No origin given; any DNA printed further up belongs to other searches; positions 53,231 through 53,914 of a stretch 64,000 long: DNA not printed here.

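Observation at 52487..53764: Crp/Fnr regulator, leaderless promoter, class-II TTGAC-N4-GTCAA site and a di-cluster ferredoxin with an extra Cys4 motif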

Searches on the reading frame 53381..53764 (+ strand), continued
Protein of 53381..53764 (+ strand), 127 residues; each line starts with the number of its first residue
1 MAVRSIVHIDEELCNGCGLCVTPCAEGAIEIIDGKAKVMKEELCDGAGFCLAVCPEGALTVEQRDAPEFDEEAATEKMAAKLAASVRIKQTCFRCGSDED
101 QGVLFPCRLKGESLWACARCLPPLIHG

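Call 28: search_solved_structures(query=A1, max_evalue=0.01, show_alignments=2)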
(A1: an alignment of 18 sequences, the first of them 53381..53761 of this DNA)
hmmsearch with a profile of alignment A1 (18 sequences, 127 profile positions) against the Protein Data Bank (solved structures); distinct sequences matched with E-value up to 0.01: 63 (the best 60 are shown).
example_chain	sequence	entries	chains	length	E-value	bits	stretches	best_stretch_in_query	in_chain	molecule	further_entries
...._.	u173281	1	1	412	3.3e-15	59.3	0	13-70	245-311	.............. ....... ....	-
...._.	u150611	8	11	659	9.4e-12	48.1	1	6-62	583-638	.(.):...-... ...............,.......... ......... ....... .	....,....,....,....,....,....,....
5odc_A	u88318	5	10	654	1.6e-11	47.4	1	6-62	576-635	Heterodisulfide reductase, subunit A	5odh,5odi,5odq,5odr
8rvv_A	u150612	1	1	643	2.2e-11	46.9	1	6-61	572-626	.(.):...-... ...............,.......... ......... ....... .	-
7bkb_K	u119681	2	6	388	3.2e-09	39.9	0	9-31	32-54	Formylmethanofuran dehydrogenase, subunit F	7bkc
7npa_A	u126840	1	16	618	2.7e-08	36.9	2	9-57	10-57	Coenzyme F420-dependent sulfite reductase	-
9sfi_A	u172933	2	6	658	3e-08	36.8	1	8-61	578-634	CoB--CoM heterodisulfide reductase iron-sulfur subunit A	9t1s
5t5i_F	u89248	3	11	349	4.9e-08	36.1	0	8-66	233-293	Tungsten formylmethanofuran dehydrogenase subunit fwdF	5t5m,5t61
7np8_A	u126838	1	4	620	5.8e-08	35.9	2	8-62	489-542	Coenzyme F420-dependent sulfite reductase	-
9sfi_T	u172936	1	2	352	8e-08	35.4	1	7-63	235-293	4Fe-4S ferredoxin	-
9mqx_E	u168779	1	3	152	1.9e-07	34.2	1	4-67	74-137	Fe-S-cluster-containing hydrogenase subunit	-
9r51_C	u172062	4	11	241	3e-07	33.6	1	8-56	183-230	F420-reducing [NiFe]-hydrogenase from Methanothermococcus thermolithotrophicus subunit gam | F420-reducing [NiFe]-hydrogenase from Methanothermococcus thermolit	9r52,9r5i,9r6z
7bkb_A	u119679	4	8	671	3.4e-07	33.4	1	11-68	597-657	CoB--CoM heterodisulfide reductase iron-sulfur subunit A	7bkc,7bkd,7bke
7qv7_D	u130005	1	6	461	2.1e-06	30.8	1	3-58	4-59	Hydrogen dependent carbon dioxide reductase subunit HydA2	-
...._H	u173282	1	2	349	4.2e-06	29.9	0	7-31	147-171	Tungsten formylmethanofuran dehydrogenase, subunit F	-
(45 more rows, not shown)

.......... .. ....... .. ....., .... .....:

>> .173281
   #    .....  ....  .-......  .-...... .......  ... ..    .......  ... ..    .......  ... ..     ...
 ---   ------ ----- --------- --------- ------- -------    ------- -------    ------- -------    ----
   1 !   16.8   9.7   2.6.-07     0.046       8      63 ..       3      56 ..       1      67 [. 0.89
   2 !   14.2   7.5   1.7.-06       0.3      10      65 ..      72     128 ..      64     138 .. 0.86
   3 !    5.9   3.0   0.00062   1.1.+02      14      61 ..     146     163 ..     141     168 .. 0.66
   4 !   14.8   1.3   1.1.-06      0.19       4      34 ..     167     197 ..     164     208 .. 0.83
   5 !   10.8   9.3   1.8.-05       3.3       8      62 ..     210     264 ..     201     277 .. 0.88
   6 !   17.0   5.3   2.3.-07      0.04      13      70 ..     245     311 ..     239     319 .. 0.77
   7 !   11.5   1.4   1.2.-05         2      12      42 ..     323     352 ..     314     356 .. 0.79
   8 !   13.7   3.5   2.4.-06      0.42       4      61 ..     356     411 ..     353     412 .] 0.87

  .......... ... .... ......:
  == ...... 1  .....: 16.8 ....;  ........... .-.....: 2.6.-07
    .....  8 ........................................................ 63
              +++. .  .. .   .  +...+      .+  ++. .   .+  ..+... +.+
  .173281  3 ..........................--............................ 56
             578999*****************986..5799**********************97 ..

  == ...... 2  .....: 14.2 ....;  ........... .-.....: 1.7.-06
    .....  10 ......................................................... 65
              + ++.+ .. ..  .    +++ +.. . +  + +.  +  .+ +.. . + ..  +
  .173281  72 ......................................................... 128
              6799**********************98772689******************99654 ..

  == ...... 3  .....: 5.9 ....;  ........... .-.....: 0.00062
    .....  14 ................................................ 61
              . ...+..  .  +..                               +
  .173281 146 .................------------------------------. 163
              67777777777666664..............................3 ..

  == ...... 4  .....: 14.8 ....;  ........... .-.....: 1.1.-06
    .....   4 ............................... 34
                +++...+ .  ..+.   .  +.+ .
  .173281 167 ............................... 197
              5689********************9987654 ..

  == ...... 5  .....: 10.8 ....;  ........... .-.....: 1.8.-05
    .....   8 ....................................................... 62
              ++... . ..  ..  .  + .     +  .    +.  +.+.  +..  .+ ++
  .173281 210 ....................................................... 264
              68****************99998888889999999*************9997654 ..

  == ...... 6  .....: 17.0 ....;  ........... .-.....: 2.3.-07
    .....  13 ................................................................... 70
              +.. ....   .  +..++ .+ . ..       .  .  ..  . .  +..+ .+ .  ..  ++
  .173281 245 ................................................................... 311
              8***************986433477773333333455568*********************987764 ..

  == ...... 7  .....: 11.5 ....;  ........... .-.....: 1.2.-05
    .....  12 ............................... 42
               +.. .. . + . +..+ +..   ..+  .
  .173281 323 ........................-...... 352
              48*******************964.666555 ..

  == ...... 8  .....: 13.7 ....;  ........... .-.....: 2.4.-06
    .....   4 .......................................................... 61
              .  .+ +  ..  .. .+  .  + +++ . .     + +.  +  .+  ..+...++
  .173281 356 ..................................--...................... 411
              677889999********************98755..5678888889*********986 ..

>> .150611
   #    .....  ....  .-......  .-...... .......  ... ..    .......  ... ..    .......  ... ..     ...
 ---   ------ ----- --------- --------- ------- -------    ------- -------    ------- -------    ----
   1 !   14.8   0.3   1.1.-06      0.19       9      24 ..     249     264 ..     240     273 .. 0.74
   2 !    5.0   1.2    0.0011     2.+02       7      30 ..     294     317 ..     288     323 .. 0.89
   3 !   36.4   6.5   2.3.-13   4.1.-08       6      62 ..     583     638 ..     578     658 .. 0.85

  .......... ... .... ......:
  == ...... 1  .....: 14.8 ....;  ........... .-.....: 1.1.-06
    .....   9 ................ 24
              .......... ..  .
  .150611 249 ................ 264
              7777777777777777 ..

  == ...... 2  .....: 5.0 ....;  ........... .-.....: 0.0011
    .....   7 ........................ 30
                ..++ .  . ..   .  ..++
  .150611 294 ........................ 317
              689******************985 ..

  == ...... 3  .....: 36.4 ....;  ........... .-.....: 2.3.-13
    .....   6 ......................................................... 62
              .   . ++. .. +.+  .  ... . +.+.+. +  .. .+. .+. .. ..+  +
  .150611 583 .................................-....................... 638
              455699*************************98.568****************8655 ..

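Call 41: find_encoding_contigs(protein=P0086, flank=9000, max_places=3)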
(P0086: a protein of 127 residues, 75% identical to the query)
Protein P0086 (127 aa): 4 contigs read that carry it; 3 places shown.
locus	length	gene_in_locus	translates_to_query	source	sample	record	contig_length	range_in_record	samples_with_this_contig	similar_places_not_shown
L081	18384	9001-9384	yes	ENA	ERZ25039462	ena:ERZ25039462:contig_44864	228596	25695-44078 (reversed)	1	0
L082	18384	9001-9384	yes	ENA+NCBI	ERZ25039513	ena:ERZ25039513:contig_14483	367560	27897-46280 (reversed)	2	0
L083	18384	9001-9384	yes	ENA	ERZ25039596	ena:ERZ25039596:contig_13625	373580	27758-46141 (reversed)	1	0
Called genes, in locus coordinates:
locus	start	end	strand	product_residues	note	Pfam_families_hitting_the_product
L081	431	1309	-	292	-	-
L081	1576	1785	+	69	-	PF12797:Fer4_2 (weak), PF00037:Fer4 (weak)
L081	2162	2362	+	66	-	-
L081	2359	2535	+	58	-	PF13545:HTH_Crp_2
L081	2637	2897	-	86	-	-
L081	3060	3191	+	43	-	-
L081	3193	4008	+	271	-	PF01522:Polysacc_deac_1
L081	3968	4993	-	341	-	PF02775:TPP_enzyme_C, PF12367:PFO_beta_C (weak)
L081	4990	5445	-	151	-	-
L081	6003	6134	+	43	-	-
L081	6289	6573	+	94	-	-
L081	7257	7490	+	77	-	PF20059:DUF6458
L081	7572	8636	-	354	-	PF01544:CorA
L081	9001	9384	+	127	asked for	PF12838:Fer4_7 (faint), PF25160:LdpA_Fe-S-bd (faint), PF00037:Fer4 (weak), PF12797:Fer4_2 (faint), PF12837:Fer4_6 (weak), PF13237:Fer4_10, PF14697:Fer4_21, PF13187:Fer4_9 (weak)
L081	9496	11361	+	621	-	PF03063:Prismane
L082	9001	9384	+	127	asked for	PF12838:Fer4_7 (faint), PF25160:LdpA_Fe-S-bd (faint), PF00037:Fer4 (weak), PF12797:Fer4_2 (faint), PF12837:Fer4_6 (weak), PF13237:Fer4_10, PF14697:Fer4_21, PF13187:Fer4_9 (weak)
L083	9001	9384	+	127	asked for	PF12838:Fer4_7 (faint), PF25160:LdpA_Fe-S-bd (faint), PF00037:Fer4 (weak), PF12797:Fer4_2 (faint), PF12837:Fer4_6 (weak), PF13237:Fer4_10, PF14697:Fer4_21, PF13187:Fer4_9 (weak)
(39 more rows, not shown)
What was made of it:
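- The same species assembled twice shows shattered genes in one assembly (call 41). Related long-read metagenome assemblies show obvious indel fragmentation of the same genes (call 41).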

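Call 46: predict_structure(alignment_id=A1)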
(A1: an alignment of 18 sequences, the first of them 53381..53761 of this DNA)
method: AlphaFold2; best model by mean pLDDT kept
length: 127 residues; sequences in the alignment: 18
mean_pLDDT: 59.7   pTM: 0.40
mean pLDDT of the five models: 59.7, 57.9, 55.2, 54.3, 54.1
residues with pLDDT >= 90: 1; 70-90: 19; 50-70: 83; < 50: 24
segments of 3 or more residues with pLDDT < 50: 18-23, 46-53, 85-87
pLDDT, mean of each block of 10 residues (from residue 1): 60 58 53 59 50 57 58 55 52 82 64 71 55
secondary structure, 60 per line:
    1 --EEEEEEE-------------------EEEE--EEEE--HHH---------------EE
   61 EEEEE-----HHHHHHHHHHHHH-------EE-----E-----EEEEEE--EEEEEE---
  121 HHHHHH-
elements in order: E3-9 E29-32 E35-38 E59-65 H71-83 E104-109 E112-117 H121-126
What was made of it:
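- On Zinc-ribbon or rubredoxin-like Cys4 site (C-terminal tail): The AlphaFold model shows hairpins at 104-117 but has a mean pLDDT of 59.7 (call 46).
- Tried and rejected: The AlphaFold model has mean pLDDT 59.7 (call 46), too poor for a fold search, so I ran none.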

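Call 48: search_protein_families(library=pfam, proteins=[L010:4581-6830:+, L010:4326-6629:-, L060:4475-5503:+, L002:1449-3257:+, L002:3263-3913:+, L002:4531-5067:-, L067:4017-6629:+, L077:4911-6425:+, L072:4988-6061:+, L070:2477-3916:+], max_evalue=0.00001)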
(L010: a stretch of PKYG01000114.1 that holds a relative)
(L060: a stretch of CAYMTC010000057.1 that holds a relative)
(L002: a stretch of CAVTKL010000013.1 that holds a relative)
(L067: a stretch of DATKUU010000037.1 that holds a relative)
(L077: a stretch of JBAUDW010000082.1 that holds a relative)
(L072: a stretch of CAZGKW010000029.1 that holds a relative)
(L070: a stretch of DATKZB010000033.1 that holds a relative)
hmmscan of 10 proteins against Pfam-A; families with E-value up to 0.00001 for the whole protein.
L010:4581-6830:+ (749 aa): 6 families
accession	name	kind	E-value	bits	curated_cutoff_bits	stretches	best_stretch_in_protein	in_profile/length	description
PF01170.24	UPF0020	-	5.3e-38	131.1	22.3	1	191-411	1-195/197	RMKL-like, methyltransferase domain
PF10672.15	Methyltrans_SAM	-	8e-21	75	27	1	529-708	68-241/286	S-adenosylmethionine-dependent methyltransferase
PF22020.1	RlmL_1st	-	2.1e-20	72.8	27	1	32-87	1-55/55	RlmL ferredoxin-like domain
PF02926.22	THUMP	-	2.2e-20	73.3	20.6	1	96-182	2-84/84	THUMP domain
PF03602.21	Cons_hypoth95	-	4.1e-10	40.1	24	0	579-664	35-122/182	Conserved hypothetical protein 95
PF05175.20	MTS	-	2.9e-08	34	23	0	598-707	44-142/170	Methyltransferase small domain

L010:4326-6629:- (767 aa): 0 families

L060:4475-5503:+ (343 aa): 0 families

L002:1449-3257:+ (602 aa): 0 families

L002:3263-3913:+ (216 aa): 0 families

L002:4531-5067:- (178 aa): 2 families
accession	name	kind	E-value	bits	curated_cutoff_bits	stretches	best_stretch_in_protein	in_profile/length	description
PF13240.11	Zn_Ribbon_1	-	7.5e-10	38.7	25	0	4-24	2-22/23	zinc-ribbon domain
PF12773.13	DZR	-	1.8e-09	38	27.3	1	4-50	1-45/45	Double zinc ribbon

L067:4017-6629:+ (870 aa): 0 families

L077:4911-6425:+ (504 aa): 0 families

L072:4988-6061:+ (357 aa): 1 family
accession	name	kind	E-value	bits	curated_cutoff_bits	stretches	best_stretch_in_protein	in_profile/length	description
PF03737.21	RraA-like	-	7.4e-24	85.1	24.5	1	136-307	2-152/152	Aldolase/RraA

L070:2477-3916:+ (479 aa): 0 families

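Call 52: search_solved_structures(query=L043:572-2434:+, max_evalue=1e-20, show_alignments=1)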
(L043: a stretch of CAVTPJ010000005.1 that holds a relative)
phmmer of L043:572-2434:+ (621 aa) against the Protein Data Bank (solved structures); distinct sequences matched with E-value up to 1e-20: 36.
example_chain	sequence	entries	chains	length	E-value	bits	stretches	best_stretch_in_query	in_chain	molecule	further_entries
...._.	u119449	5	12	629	1.2e-208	697.7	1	4-621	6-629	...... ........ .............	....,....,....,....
6t7j_B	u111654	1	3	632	8.5e-115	387.8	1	8-620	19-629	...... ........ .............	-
6elq_X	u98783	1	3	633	5.6e-107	362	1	11-620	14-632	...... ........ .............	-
6b6v_A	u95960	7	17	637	1.5e-99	337.5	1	6-621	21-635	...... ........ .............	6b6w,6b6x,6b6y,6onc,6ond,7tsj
6dc2_A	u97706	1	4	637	1.8e-99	337.2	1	6-621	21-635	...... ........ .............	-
6vwy_A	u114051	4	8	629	1.4e-97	331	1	6-621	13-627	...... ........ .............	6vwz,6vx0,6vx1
6ons_A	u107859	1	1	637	5e-97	329.1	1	6-621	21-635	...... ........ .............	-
7zx3_X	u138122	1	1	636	2.2e-95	323.7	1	7-621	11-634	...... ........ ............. 2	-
9tox_X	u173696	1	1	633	3.1e-95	323.2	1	7-621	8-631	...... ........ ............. 2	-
7err_A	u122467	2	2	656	3.5e-95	323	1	7-621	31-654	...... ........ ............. 2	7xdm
7xdn_A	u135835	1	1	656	3.7e-95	323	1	7-621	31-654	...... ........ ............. 2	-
7zx5_X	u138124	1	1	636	9.8e-95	321.6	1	7-621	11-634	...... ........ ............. 2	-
7zy1_X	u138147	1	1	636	1.4e-94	321.1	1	7-621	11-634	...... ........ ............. 2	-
7xdp_A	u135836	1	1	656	1.6e-94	320.9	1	7-621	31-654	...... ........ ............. 2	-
1su6_A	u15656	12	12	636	1.6e-94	320.8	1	7-621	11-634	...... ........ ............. 2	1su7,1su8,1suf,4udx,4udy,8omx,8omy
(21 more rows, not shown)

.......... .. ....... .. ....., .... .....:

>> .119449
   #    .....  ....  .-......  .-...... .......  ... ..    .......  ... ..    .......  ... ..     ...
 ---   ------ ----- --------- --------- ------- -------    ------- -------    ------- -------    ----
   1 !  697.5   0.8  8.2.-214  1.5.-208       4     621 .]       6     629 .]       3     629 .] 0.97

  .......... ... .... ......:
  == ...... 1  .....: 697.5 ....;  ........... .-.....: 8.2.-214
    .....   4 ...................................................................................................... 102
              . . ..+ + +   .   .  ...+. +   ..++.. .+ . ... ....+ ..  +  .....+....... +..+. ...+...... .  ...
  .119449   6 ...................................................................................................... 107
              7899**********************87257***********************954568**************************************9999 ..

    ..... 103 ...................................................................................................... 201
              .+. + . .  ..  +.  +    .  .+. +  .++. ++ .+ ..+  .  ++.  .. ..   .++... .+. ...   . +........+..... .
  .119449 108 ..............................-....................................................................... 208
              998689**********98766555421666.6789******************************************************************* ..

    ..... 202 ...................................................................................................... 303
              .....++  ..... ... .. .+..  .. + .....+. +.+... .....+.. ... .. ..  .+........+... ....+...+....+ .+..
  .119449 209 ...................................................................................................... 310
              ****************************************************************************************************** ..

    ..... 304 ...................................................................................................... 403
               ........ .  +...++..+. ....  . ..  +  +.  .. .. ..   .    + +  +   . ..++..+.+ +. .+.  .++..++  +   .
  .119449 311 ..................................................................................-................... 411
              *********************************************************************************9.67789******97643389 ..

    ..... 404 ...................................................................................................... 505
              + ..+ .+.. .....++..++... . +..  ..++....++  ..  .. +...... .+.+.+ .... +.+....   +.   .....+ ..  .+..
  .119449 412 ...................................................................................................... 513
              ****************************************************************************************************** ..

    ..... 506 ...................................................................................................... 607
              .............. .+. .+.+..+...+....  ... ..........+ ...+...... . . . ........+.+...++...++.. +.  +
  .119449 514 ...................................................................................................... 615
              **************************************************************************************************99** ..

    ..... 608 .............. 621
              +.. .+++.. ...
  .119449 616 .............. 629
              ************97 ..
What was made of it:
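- The best PDB hit is CooS-V at 698 bits, against 388 bits for the next (call 52).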

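Call 74: search_protein_representatives(protein=window:53381-53761:+)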
Query: 127 residues. Proteins with E-value up to 0.001 (for the whole library): 7014; up to 1e-10: 1645; up to 1e-30: 17. The best 150 are listed.
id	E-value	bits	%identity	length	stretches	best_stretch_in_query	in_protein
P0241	1.2e-42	161.3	88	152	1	1-89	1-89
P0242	2.7e-41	157.0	90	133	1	1-80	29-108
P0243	1.7e-40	154.4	58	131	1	1-127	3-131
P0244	7.9e-39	149.0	56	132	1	2-127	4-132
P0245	1.2e-35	138.7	56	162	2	1-75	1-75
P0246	9.9e-35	135.7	64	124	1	2-102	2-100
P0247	1.6e-34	135.1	64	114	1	3-100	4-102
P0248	5.4e-34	133.4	71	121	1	1-80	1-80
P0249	9.9e-34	132.5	58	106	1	21-127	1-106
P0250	3.3e-33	130.8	53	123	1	1-127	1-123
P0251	5.5e-33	130.1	65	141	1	4-96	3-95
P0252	4.2e-32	127.2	69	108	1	3-86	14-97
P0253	6.2e-32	126.7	65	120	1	2-99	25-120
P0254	7.5e-32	126.4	62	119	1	2-97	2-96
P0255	2.4e-31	124.8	60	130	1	1-100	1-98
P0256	2.5e-31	124.8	49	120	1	1-127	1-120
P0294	1.5e-24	102.8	65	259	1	2-80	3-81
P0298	1.8e-24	102.6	61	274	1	3-79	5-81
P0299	1.8e-24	102.6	58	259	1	3-80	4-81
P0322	7.6e-24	100.5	60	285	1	3-79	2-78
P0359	3.3e-23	98.4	60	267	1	1-81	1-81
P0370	5.3e-23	97.8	57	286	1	3-83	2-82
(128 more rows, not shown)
